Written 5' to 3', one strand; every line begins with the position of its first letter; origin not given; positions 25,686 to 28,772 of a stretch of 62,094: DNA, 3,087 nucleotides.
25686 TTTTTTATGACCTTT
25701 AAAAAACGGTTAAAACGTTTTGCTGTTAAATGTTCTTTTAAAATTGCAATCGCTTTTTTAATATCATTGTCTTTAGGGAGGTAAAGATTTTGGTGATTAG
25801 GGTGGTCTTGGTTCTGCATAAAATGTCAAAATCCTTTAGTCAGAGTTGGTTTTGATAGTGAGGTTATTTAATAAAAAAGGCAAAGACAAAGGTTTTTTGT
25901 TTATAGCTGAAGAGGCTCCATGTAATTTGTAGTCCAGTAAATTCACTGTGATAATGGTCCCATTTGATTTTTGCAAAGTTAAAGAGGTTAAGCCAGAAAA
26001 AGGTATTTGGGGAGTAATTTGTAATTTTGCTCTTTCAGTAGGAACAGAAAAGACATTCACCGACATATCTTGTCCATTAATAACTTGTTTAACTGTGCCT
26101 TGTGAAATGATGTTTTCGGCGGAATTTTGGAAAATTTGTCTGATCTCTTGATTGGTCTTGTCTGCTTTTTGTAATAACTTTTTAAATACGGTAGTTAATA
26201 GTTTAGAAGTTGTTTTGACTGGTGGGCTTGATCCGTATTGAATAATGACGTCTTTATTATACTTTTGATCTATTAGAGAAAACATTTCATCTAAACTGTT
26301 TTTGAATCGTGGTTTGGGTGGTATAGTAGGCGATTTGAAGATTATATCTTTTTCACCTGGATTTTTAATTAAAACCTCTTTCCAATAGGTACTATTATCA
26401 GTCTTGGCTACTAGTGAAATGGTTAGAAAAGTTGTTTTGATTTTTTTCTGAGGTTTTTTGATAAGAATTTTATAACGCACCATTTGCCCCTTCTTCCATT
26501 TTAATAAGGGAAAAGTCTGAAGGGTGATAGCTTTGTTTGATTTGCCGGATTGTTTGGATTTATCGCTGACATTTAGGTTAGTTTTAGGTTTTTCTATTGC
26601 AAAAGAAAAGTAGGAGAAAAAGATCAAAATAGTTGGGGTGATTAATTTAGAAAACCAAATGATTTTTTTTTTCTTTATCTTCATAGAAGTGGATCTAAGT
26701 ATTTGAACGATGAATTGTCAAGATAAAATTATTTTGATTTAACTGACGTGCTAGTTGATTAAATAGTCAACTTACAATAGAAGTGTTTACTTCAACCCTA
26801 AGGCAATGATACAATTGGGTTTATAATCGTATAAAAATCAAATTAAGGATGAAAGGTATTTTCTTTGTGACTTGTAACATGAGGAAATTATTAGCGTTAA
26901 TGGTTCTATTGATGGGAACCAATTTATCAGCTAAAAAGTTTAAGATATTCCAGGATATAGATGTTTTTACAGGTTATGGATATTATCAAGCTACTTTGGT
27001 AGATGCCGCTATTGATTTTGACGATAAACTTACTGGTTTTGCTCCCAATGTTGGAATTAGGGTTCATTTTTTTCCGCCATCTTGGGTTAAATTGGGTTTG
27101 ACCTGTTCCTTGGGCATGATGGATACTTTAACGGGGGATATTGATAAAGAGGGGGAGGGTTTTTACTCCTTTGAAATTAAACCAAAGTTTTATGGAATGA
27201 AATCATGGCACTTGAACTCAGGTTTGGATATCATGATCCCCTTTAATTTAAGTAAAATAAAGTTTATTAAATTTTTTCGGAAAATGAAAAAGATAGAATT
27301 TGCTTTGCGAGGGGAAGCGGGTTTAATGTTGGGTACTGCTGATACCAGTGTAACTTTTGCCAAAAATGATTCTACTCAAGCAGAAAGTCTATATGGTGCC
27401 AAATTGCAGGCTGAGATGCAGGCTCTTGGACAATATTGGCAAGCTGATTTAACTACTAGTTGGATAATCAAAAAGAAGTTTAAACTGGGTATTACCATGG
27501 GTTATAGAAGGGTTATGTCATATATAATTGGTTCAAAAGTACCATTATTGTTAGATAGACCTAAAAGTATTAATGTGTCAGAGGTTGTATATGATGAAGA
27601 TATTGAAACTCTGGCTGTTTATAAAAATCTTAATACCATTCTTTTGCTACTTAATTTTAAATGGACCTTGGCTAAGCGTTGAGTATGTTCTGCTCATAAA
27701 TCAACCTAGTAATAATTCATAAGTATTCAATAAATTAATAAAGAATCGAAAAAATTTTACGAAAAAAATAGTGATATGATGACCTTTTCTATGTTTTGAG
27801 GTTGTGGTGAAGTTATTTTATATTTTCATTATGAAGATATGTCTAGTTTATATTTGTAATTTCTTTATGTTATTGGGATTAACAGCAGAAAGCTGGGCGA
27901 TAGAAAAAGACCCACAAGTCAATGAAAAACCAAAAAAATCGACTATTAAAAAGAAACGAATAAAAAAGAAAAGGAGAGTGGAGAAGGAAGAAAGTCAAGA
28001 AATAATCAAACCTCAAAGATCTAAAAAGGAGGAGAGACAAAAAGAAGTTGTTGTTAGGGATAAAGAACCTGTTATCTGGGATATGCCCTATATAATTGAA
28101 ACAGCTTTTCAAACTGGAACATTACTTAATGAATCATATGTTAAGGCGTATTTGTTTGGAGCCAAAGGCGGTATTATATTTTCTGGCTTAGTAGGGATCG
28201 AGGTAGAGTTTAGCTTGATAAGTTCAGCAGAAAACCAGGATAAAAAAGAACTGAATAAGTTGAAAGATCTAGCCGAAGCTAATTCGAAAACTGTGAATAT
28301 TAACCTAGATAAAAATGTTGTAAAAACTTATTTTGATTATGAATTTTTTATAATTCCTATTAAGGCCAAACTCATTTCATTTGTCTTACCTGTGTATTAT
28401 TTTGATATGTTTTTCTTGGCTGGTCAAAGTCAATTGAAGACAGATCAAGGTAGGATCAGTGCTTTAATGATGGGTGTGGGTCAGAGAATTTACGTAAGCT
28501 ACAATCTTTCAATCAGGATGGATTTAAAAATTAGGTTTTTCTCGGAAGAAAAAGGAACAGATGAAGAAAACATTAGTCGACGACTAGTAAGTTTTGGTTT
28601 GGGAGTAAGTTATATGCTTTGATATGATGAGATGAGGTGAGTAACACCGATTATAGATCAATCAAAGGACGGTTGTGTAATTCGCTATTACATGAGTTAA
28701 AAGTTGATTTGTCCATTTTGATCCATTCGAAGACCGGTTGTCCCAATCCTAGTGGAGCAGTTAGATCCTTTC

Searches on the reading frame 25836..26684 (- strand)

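Call 43: search_protein_families(library=pfam, proteins=[window:25836-26684:-], max_evalue=0.01)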
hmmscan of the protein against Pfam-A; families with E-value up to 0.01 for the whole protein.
window:25836-26684:- (282 aa): 1 family
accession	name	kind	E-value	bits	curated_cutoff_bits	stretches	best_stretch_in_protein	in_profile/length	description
PF01145.31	Band_7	-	0.0094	16.5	23.6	0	145-207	63-117/176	SPFH domain / Band 7 family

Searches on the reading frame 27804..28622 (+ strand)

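Call 43: search_protein_families(library=pfam, proteins=[window:27804-28622:+], max_evalue=0.01)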
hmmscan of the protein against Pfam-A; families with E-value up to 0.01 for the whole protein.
window:27804-28622:+ (272 aa): 2 families
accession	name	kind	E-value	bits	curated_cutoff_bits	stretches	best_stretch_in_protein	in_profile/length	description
PF05502.18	Dynactin_p62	-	0.0023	17.2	25.3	1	43-166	123-245/477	Dynactin p62 family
PF24726.1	DUF7678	-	0.0057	17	27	0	197-234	11-48/72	Domain of unknown function (DUF7678)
